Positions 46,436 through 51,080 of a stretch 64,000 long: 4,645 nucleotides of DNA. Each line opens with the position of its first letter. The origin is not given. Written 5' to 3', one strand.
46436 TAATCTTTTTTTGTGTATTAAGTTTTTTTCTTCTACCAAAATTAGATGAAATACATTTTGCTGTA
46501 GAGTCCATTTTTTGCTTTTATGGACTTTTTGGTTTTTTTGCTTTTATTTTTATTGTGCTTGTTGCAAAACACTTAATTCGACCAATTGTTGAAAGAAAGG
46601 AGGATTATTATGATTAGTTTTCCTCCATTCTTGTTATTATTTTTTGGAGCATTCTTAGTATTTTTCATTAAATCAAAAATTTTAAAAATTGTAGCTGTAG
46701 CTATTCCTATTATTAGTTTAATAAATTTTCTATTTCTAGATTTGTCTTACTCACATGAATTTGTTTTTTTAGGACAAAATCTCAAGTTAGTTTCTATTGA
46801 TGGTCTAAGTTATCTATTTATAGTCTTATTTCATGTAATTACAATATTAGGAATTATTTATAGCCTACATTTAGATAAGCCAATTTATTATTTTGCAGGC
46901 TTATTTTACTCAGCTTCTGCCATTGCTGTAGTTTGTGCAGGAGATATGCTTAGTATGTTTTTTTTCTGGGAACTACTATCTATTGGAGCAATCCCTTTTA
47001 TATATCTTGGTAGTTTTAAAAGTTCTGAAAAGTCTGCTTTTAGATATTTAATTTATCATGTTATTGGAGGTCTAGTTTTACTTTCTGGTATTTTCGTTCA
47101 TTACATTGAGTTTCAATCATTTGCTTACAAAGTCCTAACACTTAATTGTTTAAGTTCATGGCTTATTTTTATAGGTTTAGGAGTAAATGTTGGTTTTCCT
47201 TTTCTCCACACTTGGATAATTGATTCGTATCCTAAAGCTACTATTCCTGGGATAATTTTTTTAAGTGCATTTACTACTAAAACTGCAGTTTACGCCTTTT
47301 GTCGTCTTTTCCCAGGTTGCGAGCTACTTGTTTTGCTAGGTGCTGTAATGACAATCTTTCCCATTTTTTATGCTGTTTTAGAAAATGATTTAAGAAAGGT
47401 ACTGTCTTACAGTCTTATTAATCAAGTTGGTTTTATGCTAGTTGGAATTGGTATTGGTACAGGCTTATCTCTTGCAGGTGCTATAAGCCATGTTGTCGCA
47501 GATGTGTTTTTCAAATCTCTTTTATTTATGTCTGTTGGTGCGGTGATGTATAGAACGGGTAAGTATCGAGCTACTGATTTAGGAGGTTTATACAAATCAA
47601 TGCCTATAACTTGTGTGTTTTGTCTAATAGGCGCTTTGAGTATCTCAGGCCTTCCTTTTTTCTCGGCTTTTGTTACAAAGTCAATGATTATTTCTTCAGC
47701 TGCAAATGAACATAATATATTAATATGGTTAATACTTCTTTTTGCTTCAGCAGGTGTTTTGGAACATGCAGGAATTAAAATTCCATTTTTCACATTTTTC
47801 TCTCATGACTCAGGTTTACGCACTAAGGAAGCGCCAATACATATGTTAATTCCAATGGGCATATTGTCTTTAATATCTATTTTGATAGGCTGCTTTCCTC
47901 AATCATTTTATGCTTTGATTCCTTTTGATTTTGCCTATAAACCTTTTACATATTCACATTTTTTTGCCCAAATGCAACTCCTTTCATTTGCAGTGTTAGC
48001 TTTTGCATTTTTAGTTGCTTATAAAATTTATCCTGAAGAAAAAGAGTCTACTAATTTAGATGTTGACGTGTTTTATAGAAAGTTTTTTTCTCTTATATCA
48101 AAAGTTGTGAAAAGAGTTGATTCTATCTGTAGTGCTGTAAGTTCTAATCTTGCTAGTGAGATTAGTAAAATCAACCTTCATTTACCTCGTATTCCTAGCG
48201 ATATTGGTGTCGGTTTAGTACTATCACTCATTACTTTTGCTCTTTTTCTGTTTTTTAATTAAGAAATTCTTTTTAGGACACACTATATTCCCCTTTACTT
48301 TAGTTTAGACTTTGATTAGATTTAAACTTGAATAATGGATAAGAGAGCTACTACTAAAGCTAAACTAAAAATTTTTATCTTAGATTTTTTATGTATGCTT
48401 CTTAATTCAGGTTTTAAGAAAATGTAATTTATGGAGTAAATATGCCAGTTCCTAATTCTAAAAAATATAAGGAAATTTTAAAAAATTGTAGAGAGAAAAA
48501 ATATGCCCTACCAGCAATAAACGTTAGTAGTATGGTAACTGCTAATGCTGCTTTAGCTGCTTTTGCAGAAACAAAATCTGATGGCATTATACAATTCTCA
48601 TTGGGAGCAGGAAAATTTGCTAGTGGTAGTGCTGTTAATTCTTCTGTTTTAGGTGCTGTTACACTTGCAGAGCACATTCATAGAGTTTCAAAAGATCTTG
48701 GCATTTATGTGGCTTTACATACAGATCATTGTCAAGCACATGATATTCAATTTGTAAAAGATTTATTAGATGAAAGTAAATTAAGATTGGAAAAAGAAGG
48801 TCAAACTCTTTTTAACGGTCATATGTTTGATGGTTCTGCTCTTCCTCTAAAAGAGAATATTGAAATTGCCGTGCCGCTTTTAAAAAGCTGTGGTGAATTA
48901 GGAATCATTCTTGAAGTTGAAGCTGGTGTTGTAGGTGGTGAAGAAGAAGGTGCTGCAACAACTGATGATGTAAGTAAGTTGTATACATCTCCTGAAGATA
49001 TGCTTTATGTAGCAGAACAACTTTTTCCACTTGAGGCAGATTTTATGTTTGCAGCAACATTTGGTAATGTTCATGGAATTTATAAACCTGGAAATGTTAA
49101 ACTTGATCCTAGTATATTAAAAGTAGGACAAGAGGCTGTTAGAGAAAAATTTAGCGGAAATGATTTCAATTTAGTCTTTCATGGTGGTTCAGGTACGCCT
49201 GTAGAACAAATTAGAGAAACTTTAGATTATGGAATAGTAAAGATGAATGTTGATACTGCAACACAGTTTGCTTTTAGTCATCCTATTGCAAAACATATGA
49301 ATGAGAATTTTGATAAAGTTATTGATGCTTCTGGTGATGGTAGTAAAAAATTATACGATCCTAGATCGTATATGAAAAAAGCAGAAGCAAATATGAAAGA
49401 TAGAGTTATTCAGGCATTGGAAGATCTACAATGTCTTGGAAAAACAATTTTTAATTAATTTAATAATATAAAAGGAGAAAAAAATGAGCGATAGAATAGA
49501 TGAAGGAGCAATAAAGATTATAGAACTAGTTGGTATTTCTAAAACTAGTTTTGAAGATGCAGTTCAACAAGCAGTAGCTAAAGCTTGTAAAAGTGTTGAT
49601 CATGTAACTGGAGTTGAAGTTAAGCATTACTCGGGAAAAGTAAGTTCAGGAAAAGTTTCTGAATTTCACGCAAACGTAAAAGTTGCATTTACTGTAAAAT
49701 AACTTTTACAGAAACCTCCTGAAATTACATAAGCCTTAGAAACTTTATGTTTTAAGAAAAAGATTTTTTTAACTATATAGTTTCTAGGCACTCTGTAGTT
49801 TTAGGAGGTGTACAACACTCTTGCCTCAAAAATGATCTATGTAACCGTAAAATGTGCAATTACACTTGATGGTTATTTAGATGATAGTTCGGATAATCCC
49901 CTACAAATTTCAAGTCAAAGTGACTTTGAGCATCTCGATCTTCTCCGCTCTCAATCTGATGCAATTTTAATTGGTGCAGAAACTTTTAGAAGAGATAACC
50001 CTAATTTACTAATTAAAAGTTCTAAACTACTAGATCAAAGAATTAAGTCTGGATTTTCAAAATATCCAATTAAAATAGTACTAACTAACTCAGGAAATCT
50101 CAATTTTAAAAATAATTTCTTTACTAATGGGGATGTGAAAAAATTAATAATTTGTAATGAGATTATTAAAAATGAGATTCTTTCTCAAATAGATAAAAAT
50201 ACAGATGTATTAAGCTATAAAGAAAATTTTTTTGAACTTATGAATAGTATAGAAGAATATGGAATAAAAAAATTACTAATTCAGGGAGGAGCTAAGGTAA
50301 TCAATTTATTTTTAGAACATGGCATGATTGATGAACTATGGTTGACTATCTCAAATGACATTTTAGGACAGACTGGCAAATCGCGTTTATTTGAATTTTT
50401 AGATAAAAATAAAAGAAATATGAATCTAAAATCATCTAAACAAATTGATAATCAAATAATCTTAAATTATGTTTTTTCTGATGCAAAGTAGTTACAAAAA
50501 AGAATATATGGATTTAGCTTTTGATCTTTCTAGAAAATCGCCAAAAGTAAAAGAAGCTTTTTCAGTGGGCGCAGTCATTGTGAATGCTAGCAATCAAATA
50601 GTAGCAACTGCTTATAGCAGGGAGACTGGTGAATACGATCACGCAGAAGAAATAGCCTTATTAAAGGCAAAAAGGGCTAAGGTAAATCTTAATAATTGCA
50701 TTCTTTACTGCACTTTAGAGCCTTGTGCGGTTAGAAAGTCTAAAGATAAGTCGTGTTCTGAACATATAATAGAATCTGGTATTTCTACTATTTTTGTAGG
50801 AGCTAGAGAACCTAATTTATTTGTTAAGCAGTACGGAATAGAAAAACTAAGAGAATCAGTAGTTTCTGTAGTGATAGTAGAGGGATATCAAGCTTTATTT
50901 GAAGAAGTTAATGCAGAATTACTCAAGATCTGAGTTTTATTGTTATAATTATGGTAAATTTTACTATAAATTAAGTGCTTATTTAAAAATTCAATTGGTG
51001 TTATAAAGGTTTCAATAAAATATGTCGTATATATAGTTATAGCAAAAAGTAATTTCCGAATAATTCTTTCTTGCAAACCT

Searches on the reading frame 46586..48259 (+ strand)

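Call 58: search_protein_families(library=pfam, proteins=[window:46586-48259:+], max_evalue=0.0001)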
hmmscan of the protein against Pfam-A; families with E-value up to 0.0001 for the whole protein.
window:46586-48259:+ (558 aa): 1 family
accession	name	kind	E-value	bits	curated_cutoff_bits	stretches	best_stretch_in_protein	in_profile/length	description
PF00361.26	Proton_antipo_M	-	1.6e-39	136.3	21.5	1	118-388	1-291/294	NADH:quinone oxidoreductase/Mrp antiporter, TM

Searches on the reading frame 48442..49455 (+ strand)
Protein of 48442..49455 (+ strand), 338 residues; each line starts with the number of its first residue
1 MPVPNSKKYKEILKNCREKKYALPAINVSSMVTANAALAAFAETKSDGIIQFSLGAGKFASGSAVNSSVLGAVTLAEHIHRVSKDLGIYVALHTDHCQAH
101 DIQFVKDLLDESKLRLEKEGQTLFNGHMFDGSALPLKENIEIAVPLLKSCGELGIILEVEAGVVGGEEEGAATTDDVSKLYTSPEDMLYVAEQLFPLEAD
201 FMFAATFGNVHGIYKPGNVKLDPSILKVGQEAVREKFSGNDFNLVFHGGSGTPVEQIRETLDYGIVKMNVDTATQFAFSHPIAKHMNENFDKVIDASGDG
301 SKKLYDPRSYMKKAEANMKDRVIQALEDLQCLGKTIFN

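Call 58: search_protein_families(library=pfam, proteins=[window:48442-49455:+], max_evalue=0.0001)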
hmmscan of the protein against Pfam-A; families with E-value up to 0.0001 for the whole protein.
window:48442-49455:+ (338 aa): 1 family
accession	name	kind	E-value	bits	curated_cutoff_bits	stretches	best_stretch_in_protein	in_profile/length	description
PF01116.26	F_bP_aldolase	-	8.3e-75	252.3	25.5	1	8-334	2-277/277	Fructose-bisphosphate aldolase class-II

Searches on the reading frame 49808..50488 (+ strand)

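Call 58: search_protein_families(library=pfam, proteins=[window:49808-50488:+], max_evalue=0.0001)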
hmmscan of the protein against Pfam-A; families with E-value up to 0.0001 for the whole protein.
window:49808-50488:+ (227 aa): 1 family
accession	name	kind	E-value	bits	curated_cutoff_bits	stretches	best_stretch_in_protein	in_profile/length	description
PF01872.23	RibD_C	-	3.5e-36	125.3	24.1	1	11-219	2-197/197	RibD C-terminal domain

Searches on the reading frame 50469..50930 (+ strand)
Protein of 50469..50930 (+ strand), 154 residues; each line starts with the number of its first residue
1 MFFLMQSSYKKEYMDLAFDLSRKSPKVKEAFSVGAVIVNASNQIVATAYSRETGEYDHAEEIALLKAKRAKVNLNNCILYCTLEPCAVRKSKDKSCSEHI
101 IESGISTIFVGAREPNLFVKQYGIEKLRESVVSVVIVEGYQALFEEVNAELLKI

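Call 58: search_protein_families(library=pfam, proteins=[window:50469-50930:+], max_evalue=0.0001)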
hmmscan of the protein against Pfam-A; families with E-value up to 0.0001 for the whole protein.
window:50469-50930:+ (154 aa): 3 families
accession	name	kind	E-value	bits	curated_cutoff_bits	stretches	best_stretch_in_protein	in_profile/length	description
PF00383.29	dCMP_cyt_deam_1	-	4.9e-22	78.2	25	1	10-111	4-101/102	Cytidine and deoxycytidylate deaminase zinc-binding region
PF18785.7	Inv-AAD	-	2.6e-18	66.6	26.5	1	34-147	1-127/129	Invertebrate-AID/APOBEC-deaminase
PF14437.12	MafB19-deam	-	2.4e-11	44.1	27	1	11-127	4-116/142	MafB19-like deaminase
